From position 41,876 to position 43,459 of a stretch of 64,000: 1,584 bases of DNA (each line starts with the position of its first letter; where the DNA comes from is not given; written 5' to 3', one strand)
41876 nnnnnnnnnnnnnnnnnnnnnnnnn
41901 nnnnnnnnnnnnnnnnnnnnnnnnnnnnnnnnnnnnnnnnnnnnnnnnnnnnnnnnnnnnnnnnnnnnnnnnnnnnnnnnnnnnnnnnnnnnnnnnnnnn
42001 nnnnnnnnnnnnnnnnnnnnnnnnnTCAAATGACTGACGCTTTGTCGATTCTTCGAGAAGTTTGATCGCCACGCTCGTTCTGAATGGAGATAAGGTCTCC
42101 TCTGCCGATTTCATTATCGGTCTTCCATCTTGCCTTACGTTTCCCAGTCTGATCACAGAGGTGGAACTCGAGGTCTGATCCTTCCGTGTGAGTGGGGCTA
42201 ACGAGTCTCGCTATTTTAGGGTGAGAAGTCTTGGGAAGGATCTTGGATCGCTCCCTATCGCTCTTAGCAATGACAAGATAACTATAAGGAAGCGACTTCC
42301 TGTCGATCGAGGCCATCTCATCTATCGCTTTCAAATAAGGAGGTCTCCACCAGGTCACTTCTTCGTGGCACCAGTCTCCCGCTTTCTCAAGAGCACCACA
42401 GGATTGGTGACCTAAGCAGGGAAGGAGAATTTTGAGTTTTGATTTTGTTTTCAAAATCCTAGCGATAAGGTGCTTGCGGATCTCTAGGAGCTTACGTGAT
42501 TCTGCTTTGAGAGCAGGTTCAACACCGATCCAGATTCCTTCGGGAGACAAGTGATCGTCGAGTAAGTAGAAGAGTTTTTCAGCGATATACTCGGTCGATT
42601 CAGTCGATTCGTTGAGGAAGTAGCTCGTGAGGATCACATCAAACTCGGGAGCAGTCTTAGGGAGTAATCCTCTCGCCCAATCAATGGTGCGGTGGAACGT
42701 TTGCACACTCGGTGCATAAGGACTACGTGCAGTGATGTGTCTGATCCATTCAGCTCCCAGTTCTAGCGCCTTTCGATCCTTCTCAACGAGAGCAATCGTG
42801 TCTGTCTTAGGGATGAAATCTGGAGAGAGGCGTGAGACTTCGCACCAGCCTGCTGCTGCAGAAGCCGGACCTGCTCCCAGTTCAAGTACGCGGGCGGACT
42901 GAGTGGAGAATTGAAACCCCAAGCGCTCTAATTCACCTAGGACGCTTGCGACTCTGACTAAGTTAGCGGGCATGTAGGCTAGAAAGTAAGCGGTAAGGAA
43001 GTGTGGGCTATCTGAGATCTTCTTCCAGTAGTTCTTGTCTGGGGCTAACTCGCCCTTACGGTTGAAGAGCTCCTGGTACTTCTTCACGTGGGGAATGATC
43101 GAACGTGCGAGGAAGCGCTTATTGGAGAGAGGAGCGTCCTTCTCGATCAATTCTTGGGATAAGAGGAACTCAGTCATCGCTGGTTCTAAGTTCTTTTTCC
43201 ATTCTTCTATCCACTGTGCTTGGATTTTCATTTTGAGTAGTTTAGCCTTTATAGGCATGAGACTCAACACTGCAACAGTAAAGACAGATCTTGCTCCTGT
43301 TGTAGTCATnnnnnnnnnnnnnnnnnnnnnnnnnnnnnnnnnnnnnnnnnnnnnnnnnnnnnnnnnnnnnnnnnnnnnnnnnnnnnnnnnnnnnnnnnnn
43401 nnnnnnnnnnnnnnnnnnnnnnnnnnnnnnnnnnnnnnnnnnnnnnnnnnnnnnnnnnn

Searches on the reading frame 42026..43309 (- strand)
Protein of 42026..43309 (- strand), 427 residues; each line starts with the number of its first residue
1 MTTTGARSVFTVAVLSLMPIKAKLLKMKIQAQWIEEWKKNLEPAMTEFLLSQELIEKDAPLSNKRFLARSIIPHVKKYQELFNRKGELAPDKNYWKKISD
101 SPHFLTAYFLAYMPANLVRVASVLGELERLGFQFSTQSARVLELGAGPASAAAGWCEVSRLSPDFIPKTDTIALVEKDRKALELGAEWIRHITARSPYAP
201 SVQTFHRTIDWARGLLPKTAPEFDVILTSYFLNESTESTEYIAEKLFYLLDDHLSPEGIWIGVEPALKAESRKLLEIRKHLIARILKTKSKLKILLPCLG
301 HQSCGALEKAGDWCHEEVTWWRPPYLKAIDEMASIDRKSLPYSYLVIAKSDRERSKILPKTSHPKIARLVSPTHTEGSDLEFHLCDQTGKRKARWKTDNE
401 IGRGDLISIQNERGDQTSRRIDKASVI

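Call 98: search_protein_families(library=pfam, proteins=[window:42026-43309:-], max_evalue=0.0001)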
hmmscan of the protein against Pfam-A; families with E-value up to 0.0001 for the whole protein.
window:42026-43309:- (427 aa): 1 family
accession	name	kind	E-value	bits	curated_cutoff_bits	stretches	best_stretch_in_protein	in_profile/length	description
PF09243.16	Rsm22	-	1.5e-13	51.3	23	1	106-397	5-255/275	Mitochondrial small ribosomal subunit Rsm22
